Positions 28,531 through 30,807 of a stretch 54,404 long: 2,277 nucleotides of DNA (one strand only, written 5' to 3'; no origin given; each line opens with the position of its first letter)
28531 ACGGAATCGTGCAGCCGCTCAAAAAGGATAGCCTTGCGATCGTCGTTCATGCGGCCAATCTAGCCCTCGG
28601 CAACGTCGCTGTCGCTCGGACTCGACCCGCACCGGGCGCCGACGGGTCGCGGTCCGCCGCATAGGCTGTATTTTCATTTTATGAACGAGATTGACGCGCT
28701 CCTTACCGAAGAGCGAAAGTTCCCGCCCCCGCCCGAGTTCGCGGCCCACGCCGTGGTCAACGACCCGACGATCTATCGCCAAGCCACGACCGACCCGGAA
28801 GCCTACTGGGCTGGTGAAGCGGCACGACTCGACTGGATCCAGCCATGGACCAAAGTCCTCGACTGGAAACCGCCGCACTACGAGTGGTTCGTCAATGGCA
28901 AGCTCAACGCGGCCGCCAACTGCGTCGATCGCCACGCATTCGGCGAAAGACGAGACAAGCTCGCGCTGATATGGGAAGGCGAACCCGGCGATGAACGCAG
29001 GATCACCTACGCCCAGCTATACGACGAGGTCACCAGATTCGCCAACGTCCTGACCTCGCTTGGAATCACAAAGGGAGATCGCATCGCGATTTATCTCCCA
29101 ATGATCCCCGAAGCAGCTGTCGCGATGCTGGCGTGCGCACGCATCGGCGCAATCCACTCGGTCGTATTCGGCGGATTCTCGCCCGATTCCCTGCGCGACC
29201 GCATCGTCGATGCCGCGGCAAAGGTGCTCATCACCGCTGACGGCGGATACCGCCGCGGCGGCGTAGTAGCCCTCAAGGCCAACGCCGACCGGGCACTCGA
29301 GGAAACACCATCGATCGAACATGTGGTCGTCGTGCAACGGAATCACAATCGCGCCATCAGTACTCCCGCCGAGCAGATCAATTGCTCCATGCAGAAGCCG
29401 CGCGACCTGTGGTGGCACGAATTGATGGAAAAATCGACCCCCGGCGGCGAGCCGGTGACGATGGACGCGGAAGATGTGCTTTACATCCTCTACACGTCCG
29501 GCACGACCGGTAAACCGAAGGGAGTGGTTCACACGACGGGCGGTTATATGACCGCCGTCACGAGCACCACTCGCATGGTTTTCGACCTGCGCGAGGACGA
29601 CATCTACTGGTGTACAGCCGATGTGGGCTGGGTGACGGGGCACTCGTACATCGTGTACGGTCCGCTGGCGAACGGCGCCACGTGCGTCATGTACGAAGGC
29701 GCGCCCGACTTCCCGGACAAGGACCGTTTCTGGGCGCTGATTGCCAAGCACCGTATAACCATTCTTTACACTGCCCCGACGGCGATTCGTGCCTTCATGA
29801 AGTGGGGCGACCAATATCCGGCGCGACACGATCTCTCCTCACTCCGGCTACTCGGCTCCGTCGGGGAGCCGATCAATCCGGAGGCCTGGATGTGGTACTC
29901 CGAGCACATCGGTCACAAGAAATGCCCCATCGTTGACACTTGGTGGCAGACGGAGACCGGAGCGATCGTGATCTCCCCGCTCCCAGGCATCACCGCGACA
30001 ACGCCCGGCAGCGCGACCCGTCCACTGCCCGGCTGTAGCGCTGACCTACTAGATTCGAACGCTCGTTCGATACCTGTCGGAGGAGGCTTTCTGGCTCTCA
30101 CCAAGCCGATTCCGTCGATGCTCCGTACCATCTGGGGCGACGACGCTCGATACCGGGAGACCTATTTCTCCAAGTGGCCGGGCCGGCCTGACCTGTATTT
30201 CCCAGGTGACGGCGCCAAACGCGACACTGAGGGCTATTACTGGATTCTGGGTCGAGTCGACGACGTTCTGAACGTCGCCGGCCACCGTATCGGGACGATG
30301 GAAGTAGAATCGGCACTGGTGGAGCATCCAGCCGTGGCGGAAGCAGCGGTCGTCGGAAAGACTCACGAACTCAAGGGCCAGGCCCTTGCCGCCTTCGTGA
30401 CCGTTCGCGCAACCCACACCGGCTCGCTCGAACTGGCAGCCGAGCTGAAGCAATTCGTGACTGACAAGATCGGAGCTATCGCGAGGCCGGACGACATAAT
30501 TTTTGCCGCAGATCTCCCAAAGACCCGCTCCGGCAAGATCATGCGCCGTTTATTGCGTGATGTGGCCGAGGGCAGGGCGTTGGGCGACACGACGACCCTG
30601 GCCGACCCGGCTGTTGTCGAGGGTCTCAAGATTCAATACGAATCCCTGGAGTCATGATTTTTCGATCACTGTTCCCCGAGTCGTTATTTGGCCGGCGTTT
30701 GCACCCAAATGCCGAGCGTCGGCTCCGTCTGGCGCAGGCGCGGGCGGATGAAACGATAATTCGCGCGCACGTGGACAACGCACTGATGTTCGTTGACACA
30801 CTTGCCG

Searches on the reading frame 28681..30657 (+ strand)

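Call 96: search_protein_families(library=pfam, proteins=[window:28681-30657:+], max_evalue=0.00001)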
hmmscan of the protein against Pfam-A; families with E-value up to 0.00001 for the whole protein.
window:28681-30657:+ (658 aa): 3 families
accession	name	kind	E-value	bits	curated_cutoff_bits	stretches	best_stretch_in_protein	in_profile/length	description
PF00501.34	AMP-binding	-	2.8e-92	309.9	29.9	1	88-467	6-367/384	AMP-binding enzyme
PF13193.12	AMP-binding_C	-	2.4e-27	96.1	24.5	1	541-619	1-76/76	AMP-binding enzyme C-terminal domain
PF16177.11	ACAS_N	-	1e-20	73.7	27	1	31-81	4-55/55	Acetyl-coenzyme A synthetase N-terminus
